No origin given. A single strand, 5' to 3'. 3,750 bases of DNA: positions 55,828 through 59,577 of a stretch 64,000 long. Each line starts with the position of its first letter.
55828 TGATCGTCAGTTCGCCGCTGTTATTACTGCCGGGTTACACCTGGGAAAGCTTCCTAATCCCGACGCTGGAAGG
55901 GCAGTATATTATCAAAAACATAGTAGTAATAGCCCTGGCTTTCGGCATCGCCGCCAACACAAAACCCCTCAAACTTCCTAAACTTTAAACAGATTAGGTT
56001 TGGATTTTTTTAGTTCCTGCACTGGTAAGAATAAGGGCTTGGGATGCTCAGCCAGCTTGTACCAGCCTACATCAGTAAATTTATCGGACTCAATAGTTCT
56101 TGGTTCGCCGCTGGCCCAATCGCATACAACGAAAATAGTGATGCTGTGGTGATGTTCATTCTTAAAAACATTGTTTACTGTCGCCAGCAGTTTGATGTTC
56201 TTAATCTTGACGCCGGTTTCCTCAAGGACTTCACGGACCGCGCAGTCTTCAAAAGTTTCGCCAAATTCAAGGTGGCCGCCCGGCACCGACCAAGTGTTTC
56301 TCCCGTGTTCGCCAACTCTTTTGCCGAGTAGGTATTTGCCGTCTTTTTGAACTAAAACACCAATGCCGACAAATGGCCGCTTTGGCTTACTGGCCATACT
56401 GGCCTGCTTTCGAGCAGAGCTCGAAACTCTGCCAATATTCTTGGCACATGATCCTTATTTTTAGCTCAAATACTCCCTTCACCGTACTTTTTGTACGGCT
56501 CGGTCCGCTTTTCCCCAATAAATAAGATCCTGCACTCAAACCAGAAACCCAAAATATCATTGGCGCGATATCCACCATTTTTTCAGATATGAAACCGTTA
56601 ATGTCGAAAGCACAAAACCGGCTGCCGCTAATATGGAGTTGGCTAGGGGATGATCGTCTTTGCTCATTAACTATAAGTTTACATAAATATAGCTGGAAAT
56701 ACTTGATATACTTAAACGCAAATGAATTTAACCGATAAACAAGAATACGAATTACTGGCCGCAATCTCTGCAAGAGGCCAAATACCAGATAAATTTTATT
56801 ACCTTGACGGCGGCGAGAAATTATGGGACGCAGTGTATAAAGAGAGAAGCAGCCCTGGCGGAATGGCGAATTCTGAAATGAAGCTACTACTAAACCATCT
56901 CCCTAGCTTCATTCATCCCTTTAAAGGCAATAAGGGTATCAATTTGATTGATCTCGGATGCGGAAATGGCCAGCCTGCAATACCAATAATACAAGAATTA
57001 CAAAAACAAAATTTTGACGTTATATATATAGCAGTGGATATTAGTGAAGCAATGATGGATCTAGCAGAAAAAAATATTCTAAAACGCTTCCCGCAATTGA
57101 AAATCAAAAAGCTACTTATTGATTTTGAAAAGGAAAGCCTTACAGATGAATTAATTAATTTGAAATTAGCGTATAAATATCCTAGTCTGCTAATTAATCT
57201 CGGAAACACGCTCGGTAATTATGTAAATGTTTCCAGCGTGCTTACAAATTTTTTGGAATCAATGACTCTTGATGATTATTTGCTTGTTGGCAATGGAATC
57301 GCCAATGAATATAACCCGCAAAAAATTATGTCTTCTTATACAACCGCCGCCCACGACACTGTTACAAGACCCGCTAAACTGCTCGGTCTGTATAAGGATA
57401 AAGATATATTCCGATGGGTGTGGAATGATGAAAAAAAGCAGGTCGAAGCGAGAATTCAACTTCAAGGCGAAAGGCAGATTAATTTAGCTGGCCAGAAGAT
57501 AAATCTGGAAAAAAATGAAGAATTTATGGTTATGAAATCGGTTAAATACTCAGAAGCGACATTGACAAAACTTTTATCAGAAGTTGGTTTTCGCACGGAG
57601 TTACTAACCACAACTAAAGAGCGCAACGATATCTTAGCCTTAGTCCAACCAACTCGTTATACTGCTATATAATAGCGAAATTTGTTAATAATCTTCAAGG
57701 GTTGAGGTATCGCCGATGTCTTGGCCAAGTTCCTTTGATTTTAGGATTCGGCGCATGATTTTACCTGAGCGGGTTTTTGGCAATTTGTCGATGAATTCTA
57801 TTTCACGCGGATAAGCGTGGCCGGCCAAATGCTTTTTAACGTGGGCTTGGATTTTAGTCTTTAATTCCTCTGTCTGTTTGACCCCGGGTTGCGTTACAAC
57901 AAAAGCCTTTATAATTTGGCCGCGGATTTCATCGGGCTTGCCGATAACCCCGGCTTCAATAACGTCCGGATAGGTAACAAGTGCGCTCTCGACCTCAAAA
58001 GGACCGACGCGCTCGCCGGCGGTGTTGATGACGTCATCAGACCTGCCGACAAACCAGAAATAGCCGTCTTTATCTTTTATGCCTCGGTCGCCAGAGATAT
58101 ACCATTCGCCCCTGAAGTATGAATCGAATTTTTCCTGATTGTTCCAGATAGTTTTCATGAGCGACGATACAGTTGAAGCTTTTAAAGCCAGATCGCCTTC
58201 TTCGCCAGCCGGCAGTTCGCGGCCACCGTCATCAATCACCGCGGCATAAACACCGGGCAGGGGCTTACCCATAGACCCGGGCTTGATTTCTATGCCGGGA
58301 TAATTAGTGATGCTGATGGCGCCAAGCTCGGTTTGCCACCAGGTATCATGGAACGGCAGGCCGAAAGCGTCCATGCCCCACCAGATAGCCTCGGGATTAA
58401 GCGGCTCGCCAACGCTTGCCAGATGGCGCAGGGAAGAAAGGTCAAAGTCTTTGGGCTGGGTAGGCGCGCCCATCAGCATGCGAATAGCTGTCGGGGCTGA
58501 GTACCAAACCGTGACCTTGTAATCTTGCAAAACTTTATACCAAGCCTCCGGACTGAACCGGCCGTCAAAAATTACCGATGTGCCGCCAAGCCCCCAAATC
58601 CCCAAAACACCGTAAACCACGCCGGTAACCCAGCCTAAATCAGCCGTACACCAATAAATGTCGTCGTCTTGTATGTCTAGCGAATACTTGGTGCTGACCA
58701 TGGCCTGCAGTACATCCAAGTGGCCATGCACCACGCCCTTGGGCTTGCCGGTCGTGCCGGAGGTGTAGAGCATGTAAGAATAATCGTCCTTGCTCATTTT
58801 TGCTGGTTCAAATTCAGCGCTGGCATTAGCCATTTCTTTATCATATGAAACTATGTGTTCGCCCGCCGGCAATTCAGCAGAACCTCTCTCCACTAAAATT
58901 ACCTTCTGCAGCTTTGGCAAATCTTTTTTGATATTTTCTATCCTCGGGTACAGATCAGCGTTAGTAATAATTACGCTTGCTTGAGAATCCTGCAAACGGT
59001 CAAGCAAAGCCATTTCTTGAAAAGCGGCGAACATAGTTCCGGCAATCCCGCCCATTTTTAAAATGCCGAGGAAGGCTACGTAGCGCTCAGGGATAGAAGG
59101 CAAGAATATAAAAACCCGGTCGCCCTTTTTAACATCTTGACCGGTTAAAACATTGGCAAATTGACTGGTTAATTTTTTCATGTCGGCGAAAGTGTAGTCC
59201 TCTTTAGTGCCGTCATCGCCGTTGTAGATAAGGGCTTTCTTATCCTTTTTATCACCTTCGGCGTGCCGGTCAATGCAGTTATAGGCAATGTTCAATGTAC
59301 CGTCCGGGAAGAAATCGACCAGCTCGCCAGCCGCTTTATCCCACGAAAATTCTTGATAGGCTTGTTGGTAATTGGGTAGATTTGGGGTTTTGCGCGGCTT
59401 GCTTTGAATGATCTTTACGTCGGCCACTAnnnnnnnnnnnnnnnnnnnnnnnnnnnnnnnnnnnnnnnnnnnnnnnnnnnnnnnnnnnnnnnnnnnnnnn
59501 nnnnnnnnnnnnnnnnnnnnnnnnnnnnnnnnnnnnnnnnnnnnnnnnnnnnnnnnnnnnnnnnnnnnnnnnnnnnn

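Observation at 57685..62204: Phosphoketolase with a fused C-terminal CoA-binding domain, overlapping an Acs-like acetyl-CoA synthetase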

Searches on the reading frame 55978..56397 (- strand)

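Call 51: search_protein_families(library=pfam, proteins=[window:55978-56397:-], max_evalue=0.001)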
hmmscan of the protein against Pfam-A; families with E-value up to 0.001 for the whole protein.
window:55978-56397:- (139 aa): 2 families
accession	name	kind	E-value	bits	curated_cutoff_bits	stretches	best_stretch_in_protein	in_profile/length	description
PF00293.34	NUDIX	-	7.1e-23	81.5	21.1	1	11-120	5-121/134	NUDIX domain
PF14815.12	NUDIX_4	-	2.6e-07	30.9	35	1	13-118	3-98/113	NUDIX domain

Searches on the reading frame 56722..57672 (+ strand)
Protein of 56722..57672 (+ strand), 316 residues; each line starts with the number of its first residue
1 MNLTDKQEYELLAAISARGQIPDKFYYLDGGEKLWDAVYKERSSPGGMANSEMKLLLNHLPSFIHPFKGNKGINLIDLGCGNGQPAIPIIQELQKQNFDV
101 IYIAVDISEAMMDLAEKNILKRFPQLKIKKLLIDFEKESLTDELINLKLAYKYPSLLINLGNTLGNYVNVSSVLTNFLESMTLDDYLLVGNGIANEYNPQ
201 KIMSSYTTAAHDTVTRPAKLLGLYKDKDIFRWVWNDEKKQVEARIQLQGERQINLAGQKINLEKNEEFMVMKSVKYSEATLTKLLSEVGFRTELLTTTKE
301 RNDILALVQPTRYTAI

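Call 3: search_protein_families(library=pfam, proteins=[window:56722-57672:+], max_evalue=0.01)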
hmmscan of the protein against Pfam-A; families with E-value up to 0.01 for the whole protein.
window:56722-57672:+ (316 aa): 8 families
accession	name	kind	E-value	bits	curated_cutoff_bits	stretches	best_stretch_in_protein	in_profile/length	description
PF10017.15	Methyltransf_33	-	1.5e-31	110.1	23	1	16-301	10-295/304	Histidine-specific methyltransferase, SAM-dependent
PF13847.12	Methyltransf_31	-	6.1e-07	29.7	27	1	70-147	2-77/145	Methyltransferase domain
PF13649.12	Methyltransf_25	-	3.9e-05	24.7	27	1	76-134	2-54/97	Methyltransferase domain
PF13489.12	Methyltransf_23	-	0.00019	21.7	27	1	68-118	19-61/164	Methyltransferase domain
PF08242.18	Methyltransf_12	-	0.00039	21.5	30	1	76-129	1-54/98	Methyltransferase domain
PF05175.20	MTS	-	0.0047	17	23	1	54-121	21-77/170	Methyltransferase small domain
PF01209.24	Ubie_methyltran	-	0.0054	16.5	20.1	1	69-120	45-93/233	ubiE/COQ5 methyltransferase family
PF08241.18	Methyltransf_11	-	0.0056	17.7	21.2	0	77-128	2-44/95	Methyltransferase domain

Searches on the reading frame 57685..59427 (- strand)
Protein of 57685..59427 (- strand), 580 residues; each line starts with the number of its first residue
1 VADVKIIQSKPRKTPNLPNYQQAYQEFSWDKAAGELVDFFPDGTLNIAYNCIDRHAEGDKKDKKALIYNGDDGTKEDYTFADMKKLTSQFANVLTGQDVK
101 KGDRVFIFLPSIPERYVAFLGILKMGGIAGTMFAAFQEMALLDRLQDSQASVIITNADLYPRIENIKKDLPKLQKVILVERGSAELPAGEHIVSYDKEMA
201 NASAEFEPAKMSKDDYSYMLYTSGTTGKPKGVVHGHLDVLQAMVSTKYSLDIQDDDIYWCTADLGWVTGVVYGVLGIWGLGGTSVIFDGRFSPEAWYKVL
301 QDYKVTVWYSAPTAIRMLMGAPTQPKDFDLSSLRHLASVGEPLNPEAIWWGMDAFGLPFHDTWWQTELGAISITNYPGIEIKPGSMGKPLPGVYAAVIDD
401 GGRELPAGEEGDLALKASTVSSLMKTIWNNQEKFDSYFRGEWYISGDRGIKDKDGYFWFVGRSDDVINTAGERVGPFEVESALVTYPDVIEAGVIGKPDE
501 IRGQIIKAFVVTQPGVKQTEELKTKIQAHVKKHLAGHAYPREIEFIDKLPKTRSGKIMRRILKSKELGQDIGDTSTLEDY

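Call 3: search_protein_families(library=pfam, proteins=[window:57685-59427:-], max_evalue=0.01)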
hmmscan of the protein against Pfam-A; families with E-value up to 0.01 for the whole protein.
window:57685-59427:- (580 aa): 3 families
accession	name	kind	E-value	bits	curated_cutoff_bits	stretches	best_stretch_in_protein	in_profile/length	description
PF00501.34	AMP-binding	-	1.5e-81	274.6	29.9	1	54-420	3-379/384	AMP-binding enzyme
PF13193.12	AMP-binding_C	-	5.6e-25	88.5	24.5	1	478-556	1-76/76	AMP-binding enzyme C-terminal domain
PF16177.11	ACAS_N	-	0.0035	17.6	27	1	30-51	34-55/55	Acetyl-coenzyme A synthetase N-terminus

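Call 4: search_protein_families(library=ncbifam, proteins=[window:57685-59427:-], max_evalue=0.01)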
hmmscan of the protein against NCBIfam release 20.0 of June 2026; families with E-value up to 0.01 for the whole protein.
window:57685-59427:- (580 aa): 107 families (the best 25 are shown)
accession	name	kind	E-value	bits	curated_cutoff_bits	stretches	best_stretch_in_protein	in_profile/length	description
NF003313.0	PRK04319.1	equivalog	7.6e-239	793.7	729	1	10-579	9-574/574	acetate--CoA ligase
NF001208.0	PRK00174.1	subfamily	6.2e-167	556.8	657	1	27-579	59-634/649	acetate--CoA ligase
TIGR02188.1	Ac_CoA_lig_AcsA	equivalog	7.8e-161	536.4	724.95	1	21-579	33-619/629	acetate--CoA ligase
NF047394.1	AcylCoAsynMbcS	equivalog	2.1e-127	425.9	850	1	46-567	13-521/525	acyl-CoA synthetase MbcS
NF007815.0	PRK10524.1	equivalog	1.3e-109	367.5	955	1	30-579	37-616/629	propionate--CoA ligase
NF004837.0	PRK06187.1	subfamily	1.6e-98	330.3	476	1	58-565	19-521/531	long-chain-fatty-acid--CoA ligase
TIGR02316.1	propion_prpE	equivalog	2.4e-95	320.5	827.4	1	29-579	35-615/628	propionate--CoA ligase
TIGR02262.1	benz_CoA_lig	subfamily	3e-92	309.9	375.25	1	45-563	3-506/508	benzoate-CoA ligase family protein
NF006181.0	PRK08314.1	subfamily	1e-78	265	705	1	61-568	38-556/563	long-chain-fatty-acid--CoA ligase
NF006182.0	PRK08316.1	subfamily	5.7e-72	242.9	663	1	58-565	22-516/523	fatty acyl-CoA synthetase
NF002937.0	PRK03584.1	subfamily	2.2e-71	240.9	639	1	35-564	78-623/657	acetoacetate--CoA ligase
NF005947.1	PRK08008.1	equivalog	2e-70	237.8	651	1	60-563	20-518/518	crotonobetaine/carnitine-CoA ligase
NF004808.0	PRK06155.1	equivalog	1.9e-69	234.4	722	1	75-570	44-526/542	ATP-dependent acyl-CoA ligase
NF004822.0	PRK06178.1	equivalog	1.7e-66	225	782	1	59-564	49-565/571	acyl-CoA synthetase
NF005714.0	PRK07529.1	subfamily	3.4e-65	220.6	632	1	49-567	33-577/640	acyl-CoA synthetase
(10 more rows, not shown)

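Call 77: list_cluster_members(proteins=[P0001, window:57685-59427:-])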
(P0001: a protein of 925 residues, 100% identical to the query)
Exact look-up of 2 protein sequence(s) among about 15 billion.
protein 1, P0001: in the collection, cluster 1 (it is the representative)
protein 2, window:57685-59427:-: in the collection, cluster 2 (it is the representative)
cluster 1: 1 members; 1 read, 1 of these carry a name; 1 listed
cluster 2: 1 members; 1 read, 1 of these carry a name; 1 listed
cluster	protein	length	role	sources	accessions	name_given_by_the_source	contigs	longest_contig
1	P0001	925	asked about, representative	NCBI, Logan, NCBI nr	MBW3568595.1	phosphoketolase [Candidatus Parcubacteria bacterium]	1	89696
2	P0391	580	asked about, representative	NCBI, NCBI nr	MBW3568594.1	acetate--CoA ligase [Candidatus Parcubacteria bacterium]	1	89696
